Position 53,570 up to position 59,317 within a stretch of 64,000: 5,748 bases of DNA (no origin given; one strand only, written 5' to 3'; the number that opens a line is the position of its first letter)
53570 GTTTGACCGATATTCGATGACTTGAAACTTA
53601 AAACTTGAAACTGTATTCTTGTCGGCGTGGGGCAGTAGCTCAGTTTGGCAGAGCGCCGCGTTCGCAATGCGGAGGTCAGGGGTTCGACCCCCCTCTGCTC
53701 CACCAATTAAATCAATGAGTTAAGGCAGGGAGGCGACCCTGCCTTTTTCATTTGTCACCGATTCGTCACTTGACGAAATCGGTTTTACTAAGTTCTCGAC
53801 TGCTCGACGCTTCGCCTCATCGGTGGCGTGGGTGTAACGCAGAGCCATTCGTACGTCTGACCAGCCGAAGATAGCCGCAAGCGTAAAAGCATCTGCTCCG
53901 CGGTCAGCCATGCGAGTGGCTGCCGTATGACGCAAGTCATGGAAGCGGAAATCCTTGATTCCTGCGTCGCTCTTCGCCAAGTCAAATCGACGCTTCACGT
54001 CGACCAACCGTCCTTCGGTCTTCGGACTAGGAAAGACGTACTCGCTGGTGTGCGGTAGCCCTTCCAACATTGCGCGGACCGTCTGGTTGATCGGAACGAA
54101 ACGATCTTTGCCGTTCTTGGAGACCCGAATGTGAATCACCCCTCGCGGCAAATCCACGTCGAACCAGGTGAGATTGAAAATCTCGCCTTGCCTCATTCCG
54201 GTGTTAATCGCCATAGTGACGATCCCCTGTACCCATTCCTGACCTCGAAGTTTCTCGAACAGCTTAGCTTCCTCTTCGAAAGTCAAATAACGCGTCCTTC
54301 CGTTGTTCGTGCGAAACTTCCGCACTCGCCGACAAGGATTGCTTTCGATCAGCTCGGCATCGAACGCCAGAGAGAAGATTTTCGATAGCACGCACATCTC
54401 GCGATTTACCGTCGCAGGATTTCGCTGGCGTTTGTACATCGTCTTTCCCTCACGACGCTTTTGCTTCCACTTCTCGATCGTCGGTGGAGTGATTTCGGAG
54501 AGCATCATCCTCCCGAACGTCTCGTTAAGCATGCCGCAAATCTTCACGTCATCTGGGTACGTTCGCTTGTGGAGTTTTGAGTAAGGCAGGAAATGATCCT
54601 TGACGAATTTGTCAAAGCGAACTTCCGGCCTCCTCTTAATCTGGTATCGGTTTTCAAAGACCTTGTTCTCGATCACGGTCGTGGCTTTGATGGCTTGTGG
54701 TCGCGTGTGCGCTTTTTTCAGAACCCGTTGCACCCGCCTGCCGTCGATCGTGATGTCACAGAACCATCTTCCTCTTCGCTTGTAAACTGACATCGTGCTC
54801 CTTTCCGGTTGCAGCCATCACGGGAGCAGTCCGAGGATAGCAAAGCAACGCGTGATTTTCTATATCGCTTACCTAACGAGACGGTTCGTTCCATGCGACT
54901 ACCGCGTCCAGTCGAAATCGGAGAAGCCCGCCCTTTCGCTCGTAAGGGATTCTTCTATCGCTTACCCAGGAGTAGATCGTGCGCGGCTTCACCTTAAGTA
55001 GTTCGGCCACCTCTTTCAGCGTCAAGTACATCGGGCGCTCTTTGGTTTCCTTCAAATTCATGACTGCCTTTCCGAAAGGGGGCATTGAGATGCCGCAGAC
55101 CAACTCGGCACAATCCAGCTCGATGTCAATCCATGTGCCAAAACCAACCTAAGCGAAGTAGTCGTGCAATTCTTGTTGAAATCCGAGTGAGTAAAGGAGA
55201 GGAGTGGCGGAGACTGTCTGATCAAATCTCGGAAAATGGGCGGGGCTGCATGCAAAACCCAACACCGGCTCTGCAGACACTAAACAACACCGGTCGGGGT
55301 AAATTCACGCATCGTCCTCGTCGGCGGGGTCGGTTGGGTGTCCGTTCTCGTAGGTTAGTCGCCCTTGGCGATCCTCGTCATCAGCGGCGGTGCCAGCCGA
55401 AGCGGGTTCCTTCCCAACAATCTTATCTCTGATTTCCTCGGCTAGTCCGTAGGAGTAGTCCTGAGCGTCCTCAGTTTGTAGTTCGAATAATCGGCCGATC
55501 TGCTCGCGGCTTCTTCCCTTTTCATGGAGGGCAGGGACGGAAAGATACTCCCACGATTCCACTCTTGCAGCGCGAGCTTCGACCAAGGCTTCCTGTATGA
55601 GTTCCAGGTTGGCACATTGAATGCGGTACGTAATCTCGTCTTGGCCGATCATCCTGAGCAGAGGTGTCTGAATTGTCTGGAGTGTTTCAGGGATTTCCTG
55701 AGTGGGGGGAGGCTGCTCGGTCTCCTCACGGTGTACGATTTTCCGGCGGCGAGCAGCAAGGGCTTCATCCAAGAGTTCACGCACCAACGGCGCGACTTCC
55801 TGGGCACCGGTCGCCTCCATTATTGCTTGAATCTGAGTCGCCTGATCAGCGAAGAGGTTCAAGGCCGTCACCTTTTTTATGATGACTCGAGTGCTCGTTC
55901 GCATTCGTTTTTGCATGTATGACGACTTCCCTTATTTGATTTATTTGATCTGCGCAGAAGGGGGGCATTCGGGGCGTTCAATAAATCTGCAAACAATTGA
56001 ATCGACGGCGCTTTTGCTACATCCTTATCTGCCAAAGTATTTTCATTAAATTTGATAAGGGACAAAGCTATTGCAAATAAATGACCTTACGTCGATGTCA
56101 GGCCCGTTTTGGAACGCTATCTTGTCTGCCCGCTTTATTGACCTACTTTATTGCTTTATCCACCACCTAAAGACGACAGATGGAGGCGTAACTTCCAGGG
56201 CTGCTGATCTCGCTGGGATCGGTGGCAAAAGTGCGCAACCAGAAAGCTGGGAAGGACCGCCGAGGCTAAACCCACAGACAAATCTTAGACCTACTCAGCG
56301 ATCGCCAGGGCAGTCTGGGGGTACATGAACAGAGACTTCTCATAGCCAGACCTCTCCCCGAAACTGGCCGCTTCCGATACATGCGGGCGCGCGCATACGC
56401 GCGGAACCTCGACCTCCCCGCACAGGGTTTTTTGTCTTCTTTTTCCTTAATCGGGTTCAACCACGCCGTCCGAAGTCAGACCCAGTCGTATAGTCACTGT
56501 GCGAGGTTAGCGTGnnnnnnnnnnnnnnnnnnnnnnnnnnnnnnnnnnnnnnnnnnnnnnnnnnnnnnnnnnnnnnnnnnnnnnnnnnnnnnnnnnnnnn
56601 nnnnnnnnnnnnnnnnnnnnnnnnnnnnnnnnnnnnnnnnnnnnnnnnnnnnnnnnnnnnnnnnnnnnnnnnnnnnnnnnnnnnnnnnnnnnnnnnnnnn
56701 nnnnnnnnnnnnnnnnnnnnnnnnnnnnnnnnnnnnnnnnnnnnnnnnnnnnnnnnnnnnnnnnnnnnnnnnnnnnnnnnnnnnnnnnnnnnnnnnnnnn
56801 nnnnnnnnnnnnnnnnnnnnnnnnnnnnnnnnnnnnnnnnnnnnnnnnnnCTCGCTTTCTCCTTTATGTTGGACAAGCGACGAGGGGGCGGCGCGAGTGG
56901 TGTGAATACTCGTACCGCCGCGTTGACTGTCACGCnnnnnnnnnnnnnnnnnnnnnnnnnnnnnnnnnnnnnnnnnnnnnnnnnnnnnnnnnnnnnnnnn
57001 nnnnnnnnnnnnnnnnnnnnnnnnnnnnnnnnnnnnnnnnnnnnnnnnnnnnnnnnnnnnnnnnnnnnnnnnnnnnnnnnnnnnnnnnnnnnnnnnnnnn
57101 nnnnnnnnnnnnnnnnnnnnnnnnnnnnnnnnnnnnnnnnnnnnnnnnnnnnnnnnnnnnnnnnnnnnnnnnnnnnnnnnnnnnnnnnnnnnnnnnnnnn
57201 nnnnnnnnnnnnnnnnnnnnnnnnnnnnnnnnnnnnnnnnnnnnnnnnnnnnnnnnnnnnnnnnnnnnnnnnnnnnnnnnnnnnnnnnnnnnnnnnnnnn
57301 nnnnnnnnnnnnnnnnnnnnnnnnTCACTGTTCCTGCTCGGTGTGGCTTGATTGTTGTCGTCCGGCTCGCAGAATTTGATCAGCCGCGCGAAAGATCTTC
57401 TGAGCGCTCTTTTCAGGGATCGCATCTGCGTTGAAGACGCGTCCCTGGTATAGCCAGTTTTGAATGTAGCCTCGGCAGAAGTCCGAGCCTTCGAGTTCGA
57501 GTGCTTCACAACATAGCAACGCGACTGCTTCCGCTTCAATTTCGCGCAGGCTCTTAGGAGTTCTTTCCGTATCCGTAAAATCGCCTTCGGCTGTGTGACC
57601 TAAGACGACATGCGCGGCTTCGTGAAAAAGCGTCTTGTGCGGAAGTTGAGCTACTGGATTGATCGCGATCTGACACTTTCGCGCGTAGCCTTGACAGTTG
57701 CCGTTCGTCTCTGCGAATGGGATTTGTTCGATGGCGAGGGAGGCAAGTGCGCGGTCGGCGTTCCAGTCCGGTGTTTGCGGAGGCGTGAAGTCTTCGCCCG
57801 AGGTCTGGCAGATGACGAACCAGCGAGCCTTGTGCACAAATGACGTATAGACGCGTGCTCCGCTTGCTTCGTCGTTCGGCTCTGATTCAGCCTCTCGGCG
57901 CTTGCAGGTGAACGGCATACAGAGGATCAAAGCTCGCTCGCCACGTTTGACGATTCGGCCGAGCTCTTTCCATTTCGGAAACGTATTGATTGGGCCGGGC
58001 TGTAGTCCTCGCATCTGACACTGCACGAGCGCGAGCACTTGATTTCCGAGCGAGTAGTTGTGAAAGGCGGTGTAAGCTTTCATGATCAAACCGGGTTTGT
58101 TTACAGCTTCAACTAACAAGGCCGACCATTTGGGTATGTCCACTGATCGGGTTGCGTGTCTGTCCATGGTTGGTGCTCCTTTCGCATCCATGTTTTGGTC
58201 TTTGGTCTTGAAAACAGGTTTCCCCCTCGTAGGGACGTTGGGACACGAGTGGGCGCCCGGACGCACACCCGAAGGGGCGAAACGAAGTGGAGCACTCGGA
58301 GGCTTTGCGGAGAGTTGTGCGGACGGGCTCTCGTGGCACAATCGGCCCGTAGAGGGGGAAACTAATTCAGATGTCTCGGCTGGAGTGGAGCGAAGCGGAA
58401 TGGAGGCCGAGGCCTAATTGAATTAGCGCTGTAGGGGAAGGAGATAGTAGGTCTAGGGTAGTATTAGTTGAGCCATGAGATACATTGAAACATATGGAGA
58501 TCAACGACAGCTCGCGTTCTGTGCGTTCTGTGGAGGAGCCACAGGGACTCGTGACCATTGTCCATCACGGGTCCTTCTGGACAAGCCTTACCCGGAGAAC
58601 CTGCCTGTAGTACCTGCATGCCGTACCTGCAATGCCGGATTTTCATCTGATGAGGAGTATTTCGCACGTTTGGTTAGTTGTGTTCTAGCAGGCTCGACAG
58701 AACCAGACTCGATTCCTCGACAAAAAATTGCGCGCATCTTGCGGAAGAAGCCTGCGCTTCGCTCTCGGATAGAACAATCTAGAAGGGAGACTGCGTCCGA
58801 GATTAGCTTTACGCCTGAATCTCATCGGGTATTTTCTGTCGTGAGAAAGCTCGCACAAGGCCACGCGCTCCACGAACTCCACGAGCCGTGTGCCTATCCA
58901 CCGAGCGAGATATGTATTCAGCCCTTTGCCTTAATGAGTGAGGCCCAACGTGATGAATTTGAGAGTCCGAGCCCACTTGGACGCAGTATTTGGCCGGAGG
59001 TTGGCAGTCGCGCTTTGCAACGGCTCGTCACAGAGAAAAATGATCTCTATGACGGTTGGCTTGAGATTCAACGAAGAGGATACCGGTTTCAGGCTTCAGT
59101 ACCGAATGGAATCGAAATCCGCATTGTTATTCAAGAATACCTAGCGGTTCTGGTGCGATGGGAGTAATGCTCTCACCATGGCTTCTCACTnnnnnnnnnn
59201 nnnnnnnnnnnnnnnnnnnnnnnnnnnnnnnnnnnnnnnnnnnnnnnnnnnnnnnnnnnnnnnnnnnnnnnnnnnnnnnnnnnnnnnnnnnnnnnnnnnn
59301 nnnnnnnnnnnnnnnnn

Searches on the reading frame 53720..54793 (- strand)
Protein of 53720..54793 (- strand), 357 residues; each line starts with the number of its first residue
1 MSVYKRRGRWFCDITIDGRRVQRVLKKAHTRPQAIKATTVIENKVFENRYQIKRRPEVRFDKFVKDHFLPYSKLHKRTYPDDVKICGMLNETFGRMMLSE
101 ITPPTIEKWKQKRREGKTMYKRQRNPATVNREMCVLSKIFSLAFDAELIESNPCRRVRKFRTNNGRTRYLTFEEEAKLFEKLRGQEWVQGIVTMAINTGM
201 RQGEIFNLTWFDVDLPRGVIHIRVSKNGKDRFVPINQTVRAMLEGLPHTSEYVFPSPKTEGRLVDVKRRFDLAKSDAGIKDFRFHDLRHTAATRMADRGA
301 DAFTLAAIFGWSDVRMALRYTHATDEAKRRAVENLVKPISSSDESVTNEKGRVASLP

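Call 3: search_protein_families(library=pfam, proteins=[window:53720-54793:-], max_evalue=0.1)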
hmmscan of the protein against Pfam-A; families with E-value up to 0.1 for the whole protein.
window:53720-54793:- (357 aa): 3 families
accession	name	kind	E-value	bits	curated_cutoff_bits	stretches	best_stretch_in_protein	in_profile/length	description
PF00589.27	Phage_integrase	-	1.2e-30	107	27.1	1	169-326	2-171/172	Phage integrase family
PF24624.1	Int_N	-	0.0014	19.7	27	1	89-161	33-100/100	Phage integrase, N-terminal domain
PF22022.2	Phage_int_M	-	0.0092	16.6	27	0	90-159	33-95/96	Phage integrase central domain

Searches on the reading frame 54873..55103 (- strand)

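Call 3: search_protein_families(library=pfam, proteins=[window:54873-55103:-], max_evalue=0.1)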
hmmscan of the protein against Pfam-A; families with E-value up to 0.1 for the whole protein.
window:54873-55103:- (76 aa): 12 families
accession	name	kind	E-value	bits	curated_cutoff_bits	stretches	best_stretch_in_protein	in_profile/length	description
PF12728.13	HTH_17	-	4.3e-14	53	27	1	26-71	1-46/51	Helix-turn-helix domain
PF00376.29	MerR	-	0.00018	21.7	28.2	1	28-59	1-33/38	MerR family regulatory protein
PF01381.28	HTH_3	-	0.00045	20.6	23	1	24-53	7-36/55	Helix-turn-helix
PF13384.12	HTH_23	-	0.0012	19.1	24.6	1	27-48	18-39/50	Homeodomain-like domain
PF13518.12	HTH_28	-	0.003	18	25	1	28-49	14-35/52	Helix-turn-helix domain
PF06056.18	Terminase_5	-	0.0052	17.1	20.3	1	29-48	16-35/58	Putative ATPase subunit of terminase (gpP-like)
PF15943.11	YdaS_toxin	-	0.016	15.4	30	1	30-56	12-39/65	Bacterial toxin YdaS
PF13411.12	MerR_1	-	0.022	15.3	21.6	1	28-59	2-34/69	MerR HTH family regulatory protein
PF13551.12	HTH_29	-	0.045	14.3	28.1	1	13-47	4-33/64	Winged helix-turn helix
PF08281.18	Sigma70_r4_2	-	0.048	13.7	25.7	1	27-48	27-48/54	Sigma-70, region 4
PF12844.13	HTH_19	-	0.081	13.3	30.2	0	27-56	13-42/64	Helix-turn-helix domain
PF21531.3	Rv2175c_wHTH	-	0.092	13.2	27.1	0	26-56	15-46/57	DNA-binding protein Rv2175c, wHTH domain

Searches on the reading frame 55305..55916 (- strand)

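Call 3: search_protein_families(library=pfam, proteins=[window:55305-55916:-], max_evalue=0.1)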
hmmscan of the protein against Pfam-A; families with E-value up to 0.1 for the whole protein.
window:55305-55916:- (203 aa): 0 families

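Call 4: search_protein_families(library=padloc, proteins=[window:55305-55916:-], max_evalue=0.1)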
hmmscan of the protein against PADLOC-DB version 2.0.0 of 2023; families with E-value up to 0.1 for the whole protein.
window:55305-55916:- (203 aa): 1 family
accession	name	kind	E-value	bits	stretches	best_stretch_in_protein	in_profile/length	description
PDLC00337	PtuB1|PtuB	-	0.046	11.6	1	71-156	117-202/216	Unknown function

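Call 6: search_protein_families(library=ncbifam, proteins=[window:55305-55916:-], max_evalue=1)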
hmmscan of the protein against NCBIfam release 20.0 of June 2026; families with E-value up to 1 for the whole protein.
window:55305-55916:- (203 aa): 1 family
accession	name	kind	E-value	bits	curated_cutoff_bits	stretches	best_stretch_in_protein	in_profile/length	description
TIGR01446.1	DnaD_dom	domain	0.2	11.9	24.95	1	89-125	15-53/73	DnaD domain protein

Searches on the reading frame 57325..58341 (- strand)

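Call 3: search_protein_families(library=pfam, proteins=[window:57325-58341:-], max_evalue=0.1)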
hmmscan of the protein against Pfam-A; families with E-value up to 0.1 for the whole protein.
window:57325-58341:- (338 aa): 3 families
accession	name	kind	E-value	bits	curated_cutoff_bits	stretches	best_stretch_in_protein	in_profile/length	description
PF08401.16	ArdcN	-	1.2e-06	29.2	22.6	1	86-154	34-105/123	N-terminal domain of anti-restriction factor ArdC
PF06114.19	Peptidase_M78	-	0.0054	17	22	1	207-274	11-82/123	IrrE N-terminal-like domain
PF10404.14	BHD_2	-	0.0079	17.4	33.5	0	123-142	5-24/63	Rad4 beta-hairpin domain 2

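Call 4: search_protein_families(library=padloc, proteins=[window:57325-58341:-], max_evalue=0.1)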
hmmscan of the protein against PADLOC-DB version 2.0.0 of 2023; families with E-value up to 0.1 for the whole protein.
window:57325-58341:- (338 aa): 0 families

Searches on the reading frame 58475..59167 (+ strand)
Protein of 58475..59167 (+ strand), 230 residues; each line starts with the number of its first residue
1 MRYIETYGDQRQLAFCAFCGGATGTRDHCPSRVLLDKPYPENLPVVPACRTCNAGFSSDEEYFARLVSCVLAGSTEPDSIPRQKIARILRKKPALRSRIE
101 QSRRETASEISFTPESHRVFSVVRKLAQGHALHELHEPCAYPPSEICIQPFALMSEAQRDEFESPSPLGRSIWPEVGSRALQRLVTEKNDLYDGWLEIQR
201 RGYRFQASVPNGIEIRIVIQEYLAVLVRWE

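Call 3: search_protein_families(library=pfam, proteins=[window:58475-59167:+], max_evalue=0.1)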
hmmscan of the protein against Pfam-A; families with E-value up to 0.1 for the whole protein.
window:58475-59167:+ (230 aa): 0 families

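Call 4: search_protein_families(library=padloc, proteins=[window:58475-59167:+], max_evalue=0.1)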
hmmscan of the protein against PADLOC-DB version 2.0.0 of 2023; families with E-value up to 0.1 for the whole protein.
window:58475-59167:+ (230 aa): 3 families
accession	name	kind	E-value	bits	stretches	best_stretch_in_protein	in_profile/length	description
PDLC04268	PDC-M01B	-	0.037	11.3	1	9-55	81-128/275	-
PDLC04255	PDC-M01B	-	0.043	11.5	1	15-58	109-153/285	-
PDLC04256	PDC-M01B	-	0.058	10.9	1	16-57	108-150/285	-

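Call 6: search_protein_families(library=ncbifam, proteins=[window:58475-59167:+], max_evalue=1)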
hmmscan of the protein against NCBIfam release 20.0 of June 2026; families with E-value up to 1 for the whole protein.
window:58475-59167:+ (230 aa): 0 families
